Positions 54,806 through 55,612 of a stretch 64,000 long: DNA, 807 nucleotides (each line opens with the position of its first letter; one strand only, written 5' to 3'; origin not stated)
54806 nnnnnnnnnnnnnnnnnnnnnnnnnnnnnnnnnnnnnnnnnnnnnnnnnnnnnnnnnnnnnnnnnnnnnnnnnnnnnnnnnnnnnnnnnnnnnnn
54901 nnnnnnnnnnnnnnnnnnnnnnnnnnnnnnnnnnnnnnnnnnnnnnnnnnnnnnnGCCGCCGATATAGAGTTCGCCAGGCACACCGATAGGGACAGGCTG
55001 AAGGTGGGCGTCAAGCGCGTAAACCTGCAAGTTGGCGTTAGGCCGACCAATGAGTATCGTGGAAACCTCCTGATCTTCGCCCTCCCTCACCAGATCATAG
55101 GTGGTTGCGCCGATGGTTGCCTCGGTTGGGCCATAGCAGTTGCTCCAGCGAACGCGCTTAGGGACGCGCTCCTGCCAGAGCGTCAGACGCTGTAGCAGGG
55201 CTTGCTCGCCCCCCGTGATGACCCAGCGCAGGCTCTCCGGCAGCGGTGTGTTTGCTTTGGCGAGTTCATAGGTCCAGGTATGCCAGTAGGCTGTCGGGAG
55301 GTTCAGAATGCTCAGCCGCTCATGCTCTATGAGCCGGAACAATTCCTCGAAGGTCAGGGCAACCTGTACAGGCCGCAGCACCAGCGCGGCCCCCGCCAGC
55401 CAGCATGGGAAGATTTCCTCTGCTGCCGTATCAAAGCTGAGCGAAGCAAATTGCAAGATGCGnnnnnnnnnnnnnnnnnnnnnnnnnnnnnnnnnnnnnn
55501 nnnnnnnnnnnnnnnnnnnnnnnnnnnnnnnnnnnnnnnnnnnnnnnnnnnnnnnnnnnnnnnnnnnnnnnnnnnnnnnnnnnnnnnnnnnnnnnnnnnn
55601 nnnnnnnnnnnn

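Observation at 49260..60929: Compact orphan trimodular NRPS (C-A-T | C-A-T | C-A-T-TE) with a translationally coupled Sfp-type PPTase; by-eye codes read Gly-X-Gly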

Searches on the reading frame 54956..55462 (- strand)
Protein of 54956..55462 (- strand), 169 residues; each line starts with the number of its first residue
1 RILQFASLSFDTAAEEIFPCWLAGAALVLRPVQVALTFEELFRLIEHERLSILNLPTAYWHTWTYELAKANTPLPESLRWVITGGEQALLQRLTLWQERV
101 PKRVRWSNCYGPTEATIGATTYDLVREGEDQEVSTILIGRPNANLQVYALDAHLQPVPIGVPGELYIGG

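Call 43: search_solved_structures(query=window:54956-55462:-, max_evalue=1e-10, show_alignments=5)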
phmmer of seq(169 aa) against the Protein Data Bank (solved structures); distinct sequences matched with E-value up to 1e-10: 28.
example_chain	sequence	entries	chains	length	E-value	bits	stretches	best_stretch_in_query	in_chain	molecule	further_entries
4d4g_A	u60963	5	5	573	7.6e-31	110.5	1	1-169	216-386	APNAA1 | APNA A1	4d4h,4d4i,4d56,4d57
8xjz_C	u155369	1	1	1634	5.4e-24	88.2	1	6-169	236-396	Peptide synthetase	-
6mfy_A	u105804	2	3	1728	9.4e-24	87.4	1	36-169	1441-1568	Linear gramicidin synthase subunit A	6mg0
6mfz_A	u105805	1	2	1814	1.1e-23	87.2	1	36-169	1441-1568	Linear gramicidin synthase subunit A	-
9be3_A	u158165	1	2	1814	1.1e-23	87.2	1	36-169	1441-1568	Linear gramicidin synthase subunit A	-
9be4_A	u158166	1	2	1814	1.1e-23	87.2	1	36-169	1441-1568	Linear gramicidin synthase subunit A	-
9meh_A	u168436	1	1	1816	1.1e-23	87.2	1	36-169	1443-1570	Linear gramicidin synthase subunit A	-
7xbs_A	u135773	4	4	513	8.9e-21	77.7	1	2-169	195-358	CmnG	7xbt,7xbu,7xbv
8p5o_A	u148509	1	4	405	3.4e-18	69.3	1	1-169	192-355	Gramicidin S synthase 2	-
8hlk_A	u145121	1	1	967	4.3e-17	65.7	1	2-168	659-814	Microcystin synthetase B (Fragment)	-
9bfd_B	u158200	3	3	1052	1.2e-16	64.3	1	1-169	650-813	Tyrocidine synthase 2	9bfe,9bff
9bfd_A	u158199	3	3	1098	1.1e-15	61.1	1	2-169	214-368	Tyrocidine synthase 1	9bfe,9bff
5u89_A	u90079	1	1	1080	1.8e-15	60.4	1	1-169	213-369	Amino acid adenylation domain protein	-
7ywj_A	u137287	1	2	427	2.4e-15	60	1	2-169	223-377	Tyrocidine synthase 1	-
5n81_A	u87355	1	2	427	3e-15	59.7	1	2-169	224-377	Tyrocidine synthase 1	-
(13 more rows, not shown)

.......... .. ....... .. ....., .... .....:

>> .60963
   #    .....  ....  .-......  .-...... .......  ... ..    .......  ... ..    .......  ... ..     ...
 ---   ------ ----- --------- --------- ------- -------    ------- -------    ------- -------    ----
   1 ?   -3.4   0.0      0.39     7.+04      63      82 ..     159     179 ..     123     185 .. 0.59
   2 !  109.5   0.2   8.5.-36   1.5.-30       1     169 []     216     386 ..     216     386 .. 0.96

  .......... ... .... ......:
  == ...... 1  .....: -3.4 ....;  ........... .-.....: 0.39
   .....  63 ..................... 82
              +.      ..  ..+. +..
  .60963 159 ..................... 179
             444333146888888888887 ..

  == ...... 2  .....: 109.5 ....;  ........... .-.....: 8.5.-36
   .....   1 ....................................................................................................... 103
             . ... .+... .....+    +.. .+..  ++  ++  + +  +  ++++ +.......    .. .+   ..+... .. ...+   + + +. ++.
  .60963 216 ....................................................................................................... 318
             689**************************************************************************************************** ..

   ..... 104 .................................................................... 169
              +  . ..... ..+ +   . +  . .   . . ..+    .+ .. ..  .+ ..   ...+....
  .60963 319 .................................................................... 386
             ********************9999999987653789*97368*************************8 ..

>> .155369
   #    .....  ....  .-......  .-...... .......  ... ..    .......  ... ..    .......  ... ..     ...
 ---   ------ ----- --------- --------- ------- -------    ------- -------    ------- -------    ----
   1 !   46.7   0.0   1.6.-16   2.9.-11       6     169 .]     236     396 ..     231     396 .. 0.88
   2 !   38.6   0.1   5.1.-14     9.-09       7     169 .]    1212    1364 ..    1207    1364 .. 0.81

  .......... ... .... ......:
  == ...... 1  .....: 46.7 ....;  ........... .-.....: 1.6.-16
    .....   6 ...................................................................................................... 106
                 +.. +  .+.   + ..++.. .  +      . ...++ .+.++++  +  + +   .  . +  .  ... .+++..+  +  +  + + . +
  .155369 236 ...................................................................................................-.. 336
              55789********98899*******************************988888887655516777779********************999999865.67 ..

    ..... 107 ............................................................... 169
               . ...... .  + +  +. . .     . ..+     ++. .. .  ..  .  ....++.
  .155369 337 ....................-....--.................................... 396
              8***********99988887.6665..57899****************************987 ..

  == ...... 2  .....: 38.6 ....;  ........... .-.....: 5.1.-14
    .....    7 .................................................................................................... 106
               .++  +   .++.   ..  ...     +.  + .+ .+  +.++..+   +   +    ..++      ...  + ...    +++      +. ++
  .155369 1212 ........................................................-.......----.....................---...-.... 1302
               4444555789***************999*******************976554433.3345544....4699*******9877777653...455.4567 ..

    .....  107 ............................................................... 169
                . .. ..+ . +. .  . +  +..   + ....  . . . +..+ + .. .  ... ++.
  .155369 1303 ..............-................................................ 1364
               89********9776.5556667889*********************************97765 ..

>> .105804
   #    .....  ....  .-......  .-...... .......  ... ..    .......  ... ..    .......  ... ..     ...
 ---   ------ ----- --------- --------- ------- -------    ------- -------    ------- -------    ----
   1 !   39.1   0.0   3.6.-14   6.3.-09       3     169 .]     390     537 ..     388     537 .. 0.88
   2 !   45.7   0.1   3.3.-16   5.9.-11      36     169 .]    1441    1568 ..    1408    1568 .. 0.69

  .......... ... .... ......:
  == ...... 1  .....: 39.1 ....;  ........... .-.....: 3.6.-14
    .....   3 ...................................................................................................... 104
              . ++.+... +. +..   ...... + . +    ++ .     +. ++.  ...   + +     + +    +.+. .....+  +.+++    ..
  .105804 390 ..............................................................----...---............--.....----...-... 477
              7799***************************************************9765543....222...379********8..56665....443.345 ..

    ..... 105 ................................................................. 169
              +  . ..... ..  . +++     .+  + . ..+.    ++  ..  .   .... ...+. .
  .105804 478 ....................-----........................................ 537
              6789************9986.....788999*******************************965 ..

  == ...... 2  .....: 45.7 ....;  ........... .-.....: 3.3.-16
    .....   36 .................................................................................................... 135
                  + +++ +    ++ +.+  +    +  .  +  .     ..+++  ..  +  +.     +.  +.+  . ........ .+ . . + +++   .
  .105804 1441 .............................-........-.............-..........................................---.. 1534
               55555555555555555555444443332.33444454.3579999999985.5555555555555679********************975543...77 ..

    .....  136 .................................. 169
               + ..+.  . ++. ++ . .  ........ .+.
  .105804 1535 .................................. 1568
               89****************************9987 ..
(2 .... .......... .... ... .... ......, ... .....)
